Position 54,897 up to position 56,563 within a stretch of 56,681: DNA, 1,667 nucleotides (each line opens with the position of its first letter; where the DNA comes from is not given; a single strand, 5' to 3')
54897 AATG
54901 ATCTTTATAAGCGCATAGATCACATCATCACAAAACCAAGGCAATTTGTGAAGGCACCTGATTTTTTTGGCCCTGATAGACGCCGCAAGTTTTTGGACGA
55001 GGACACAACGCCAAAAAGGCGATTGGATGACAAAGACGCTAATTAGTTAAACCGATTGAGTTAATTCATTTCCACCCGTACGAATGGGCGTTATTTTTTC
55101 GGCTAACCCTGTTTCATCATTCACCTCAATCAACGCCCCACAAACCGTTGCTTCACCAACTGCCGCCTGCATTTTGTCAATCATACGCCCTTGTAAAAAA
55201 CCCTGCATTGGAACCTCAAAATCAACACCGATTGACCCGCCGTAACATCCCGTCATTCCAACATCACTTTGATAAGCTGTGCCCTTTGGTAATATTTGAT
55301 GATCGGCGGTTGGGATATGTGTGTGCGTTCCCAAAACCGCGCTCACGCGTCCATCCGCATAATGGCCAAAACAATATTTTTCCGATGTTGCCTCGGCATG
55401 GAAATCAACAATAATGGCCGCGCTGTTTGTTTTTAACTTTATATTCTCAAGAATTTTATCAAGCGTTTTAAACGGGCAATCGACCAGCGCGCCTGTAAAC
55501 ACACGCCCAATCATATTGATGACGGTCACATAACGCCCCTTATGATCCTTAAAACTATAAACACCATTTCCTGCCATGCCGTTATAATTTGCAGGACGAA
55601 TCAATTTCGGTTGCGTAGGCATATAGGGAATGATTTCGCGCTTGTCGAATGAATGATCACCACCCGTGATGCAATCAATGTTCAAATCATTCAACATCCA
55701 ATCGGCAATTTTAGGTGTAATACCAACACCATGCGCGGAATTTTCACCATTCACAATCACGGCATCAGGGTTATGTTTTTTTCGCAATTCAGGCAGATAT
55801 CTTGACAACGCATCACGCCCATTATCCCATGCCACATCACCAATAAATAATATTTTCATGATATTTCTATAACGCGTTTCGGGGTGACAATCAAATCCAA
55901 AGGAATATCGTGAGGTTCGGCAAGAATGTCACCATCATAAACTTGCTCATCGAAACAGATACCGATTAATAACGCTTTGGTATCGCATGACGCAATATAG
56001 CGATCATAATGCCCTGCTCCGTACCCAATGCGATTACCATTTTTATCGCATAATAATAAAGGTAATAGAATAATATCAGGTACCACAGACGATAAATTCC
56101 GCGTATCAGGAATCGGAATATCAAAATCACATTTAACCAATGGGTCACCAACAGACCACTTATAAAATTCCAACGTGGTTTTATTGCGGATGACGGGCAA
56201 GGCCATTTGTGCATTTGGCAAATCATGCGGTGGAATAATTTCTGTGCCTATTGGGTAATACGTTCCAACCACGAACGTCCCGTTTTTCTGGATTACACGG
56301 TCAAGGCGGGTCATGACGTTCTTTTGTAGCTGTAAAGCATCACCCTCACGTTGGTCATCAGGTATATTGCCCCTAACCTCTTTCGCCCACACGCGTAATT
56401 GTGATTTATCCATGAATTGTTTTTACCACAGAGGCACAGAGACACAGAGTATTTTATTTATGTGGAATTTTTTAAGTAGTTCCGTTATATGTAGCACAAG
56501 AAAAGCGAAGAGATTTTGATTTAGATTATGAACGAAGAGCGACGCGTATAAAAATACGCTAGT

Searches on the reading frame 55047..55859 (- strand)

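Call 67: search_protein_families(library=pfam, proteins=[window:55047-55859:-], max_evalue=0.001)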
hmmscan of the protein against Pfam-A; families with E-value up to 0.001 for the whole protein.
window:55047-55859:- (270 aa): 2 families
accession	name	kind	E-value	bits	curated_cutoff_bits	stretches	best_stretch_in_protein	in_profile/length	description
PF13277.11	YmdB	-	1.3e-91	306.8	27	1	4-259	1-253/253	YmdB-like protein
PF00149.33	Metallophos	-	1.9e-12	48.5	21.5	1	1-183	1-191/191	Calcineurin-like phosphoesterase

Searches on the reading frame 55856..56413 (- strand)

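Call 67: search_protein_families(library=pfam, proteins=[window:55856-56413:-], max_evalue=0.001)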
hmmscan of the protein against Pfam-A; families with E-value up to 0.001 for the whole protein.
window:55856-56413:- (185 aa): 1 family
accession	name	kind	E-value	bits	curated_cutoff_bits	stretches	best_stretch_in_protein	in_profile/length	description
PF01812.26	5-FTHF_cyc-lig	-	2.4e-24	86.7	27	1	3-178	1-186/186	5-formyltetrahydrofolate cyclo-ligase family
